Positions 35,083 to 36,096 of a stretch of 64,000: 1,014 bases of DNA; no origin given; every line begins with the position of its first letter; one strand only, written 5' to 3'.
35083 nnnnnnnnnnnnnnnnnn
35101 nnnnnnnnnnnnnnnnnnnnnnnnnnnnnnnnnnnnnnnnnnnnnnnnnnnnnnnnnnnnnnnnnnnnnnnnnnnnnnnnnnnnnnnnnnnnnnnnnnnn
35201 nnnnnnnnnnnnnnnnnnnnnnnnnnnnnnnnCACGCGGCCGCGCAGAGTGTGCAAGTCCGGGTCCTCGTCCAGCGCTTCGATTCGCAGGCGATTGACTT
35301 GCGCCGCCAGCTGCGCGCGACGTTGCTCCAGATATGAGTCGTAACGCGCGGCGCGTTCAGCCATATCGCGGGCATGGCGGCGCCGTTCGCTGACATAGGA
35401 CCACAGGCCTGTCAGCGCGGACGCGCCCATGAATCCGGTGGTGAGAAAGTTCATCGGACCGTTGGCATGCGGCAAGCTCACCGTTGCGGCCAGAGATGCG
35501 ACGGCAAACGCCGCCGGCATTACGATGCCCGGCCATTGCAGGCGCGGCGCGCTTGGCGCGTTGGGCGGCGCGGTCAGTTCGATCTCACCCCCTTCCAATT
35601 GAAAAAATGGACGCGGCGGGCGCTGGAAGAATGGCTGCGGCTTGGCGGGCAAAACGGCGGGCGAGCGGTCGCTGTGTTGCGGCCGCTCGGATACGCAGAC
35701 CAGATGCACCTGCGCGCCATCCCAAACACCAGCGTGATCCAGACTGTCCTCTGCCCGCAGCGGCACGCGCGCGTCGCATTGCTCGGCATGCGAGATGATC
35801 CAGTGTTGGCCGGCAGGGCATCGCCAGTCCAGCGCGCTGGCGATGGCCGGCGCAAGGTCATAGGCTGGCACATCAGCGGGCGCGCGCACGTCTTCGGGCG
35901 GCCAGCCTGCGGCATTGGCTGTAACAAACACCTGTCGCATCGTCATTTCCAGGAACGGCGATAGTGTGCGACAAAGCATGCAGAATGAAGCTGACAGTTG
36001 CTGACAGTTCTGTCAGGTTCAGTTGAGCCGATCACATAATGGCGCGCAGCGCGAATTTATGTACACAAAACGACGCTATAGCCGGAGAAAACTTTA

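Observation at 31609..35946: EssC/EccC-like ATPase carries an N-terminal YukD/EsaB-like ubiquitin fold instead of FHA domains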

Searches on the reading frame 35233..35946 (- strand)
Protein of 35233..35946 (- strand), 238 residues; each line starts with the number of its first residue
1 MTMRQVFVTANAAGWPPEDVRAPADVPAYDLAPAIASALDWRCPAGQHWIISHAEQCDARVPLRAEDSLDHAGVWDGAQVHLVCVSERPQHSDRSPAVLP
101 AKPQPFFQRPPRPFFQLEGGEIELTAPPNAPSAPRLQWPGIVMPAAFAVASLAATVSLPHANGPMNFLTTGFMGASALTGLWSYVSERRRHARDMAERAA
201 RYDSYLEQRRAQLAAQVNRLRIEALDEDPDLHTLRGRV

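Call 33: predict_structure(protein=window:35233-35946:-)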
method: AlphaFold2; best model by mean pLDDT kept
length: 238 residues; sequences in the alignment: 1
mean_pLDDT: 53.5   pTM: 0.33
mean pLDDT of the five models: 53.5, 52.4, 50.8, 50.1, 49.6
residues with pLDDT >= 90: 31; 70-90: 26; 50-70: 40; < 50: 141
segments of 3 or more residues with pLDDT < 50: 1-127, 129-140
pLDDT, mean of each block of 10 residues (from residue 1): 29 30 35 45 45 35 40 40 41 33 37 39 39 44 55 53 62 76 90 93 96 92 74 63
secondary structure, 60 per line:
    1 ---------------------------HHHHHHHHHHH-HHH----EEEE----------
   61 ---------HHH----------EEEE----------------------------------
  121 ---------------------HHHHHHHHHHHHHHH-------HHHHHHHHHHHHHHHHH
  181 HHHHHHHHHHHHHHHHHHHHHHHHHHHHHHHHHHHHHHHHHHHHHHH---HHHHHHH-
elements in order: H28-38 E47-50 E83-86 H142-156 H164-227 H231-237
